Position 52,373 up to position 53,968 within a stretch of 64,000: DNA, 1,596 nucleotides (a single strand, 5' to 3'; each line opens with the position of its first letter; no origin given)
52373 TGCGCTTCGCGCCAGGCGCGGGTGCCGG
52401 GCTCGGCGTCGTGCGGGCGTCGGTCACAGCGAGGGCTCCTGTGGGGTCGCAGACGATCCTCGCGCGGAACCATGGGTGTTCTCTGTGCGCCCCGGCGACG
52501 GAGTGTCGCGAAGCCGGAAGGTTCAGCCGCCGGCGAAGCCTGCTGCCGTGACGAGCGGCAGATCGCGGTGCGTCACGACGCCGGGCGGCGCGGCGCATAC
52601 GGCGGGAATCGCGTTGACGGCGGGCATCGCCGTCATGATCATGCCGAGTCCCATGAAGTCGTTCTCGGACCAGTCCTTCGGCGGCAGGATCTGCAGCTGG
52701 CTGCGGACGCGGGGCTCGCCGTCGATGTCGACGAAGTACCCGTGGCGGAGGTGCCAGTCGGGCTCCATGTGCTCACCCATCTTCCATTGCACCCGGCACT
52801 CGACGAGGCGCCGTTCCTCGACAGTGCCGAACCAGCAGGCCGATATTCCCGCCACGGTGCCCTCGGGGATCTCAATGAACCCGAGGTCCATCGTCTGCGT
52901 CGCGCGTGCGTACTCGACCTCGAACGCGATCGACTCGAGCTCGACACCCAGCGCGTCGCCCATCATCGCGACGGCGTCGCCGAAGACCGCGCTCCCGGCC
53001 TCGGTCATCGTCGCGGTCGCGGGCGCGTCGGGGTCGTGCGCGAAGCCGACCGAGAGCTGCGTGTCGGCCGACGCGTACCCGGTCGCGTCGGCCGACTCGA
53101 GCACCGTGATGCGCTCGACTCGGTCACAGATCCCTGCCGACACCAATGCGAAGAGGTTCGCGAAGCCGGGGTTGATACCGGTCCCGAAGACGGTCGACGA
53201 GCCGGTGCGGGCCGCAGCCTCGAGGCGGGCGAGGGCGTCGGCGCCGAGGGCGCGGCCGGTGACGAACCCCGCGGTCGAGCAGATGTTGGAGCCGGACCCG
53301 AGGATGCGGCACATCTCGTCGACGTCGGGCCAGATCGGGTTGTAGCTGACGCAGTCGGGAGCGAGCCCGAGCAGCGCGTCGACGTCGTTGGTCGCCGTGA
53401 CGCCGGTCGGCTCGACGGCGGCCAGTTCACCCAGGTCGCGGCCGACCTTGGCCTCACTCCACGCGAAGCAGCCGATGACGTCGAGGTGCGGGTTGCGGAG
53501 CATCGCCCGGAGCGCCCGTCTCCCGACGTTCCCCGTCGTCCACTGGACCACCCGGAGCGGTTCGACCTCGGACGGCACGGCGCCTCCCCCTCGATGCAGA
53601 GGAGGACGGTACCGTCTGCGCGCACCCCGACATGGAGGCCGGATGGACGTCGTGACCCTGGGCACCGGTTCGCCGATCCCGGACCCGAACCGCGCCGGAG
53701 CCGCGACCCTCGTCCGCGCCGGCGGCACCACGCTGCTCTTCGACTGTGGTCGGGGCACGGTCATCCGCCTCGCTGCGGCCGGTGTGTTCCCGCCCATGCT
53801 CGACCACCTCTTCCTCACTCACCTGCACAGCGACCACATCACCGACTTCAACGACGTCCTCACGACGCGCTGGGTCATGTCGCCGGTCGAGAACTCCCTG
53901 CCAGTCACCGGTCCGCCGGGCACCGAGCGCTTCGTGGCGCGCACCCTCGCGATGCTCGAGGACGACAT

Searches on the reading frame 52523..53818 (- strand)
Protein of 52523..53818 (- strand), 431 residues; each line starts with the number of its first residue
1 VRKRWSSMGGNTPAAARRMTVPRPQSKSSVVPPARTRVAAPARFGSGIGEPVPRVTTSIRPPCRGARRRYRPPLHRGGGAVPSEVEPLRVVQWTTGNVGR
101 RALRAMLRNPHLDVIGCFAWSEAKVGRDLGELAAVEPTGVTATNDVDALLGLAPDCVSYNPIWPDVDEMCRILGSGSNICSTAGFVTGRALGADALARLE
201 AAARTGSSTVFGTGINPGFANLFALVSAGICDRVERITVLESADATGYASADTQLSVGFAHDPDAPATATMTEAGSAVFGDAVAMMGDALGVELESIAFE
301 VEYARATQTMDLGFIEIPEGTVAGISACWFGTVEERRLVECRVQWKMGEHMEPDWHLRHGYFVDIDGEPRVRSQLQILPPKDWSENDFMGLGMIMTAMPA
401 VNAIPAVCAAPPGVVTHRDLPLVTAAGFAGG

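Call 88: search_protein_families(library=ncbifam, proteins=[window:52523-53818:-], max_evalue=1e-8)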
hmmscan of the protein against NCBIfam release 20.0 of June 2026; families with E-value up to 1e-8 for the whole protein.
window:52523-53818:- (431 aa): 1 family
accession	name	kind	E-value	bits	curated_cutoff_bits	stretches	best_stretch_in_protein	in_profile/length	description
NF040740.1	ornith_Ord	equivalog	1.1e-29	103.9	400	1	89-425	2-332/335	2,4-diaminopentanoate dehydrogenase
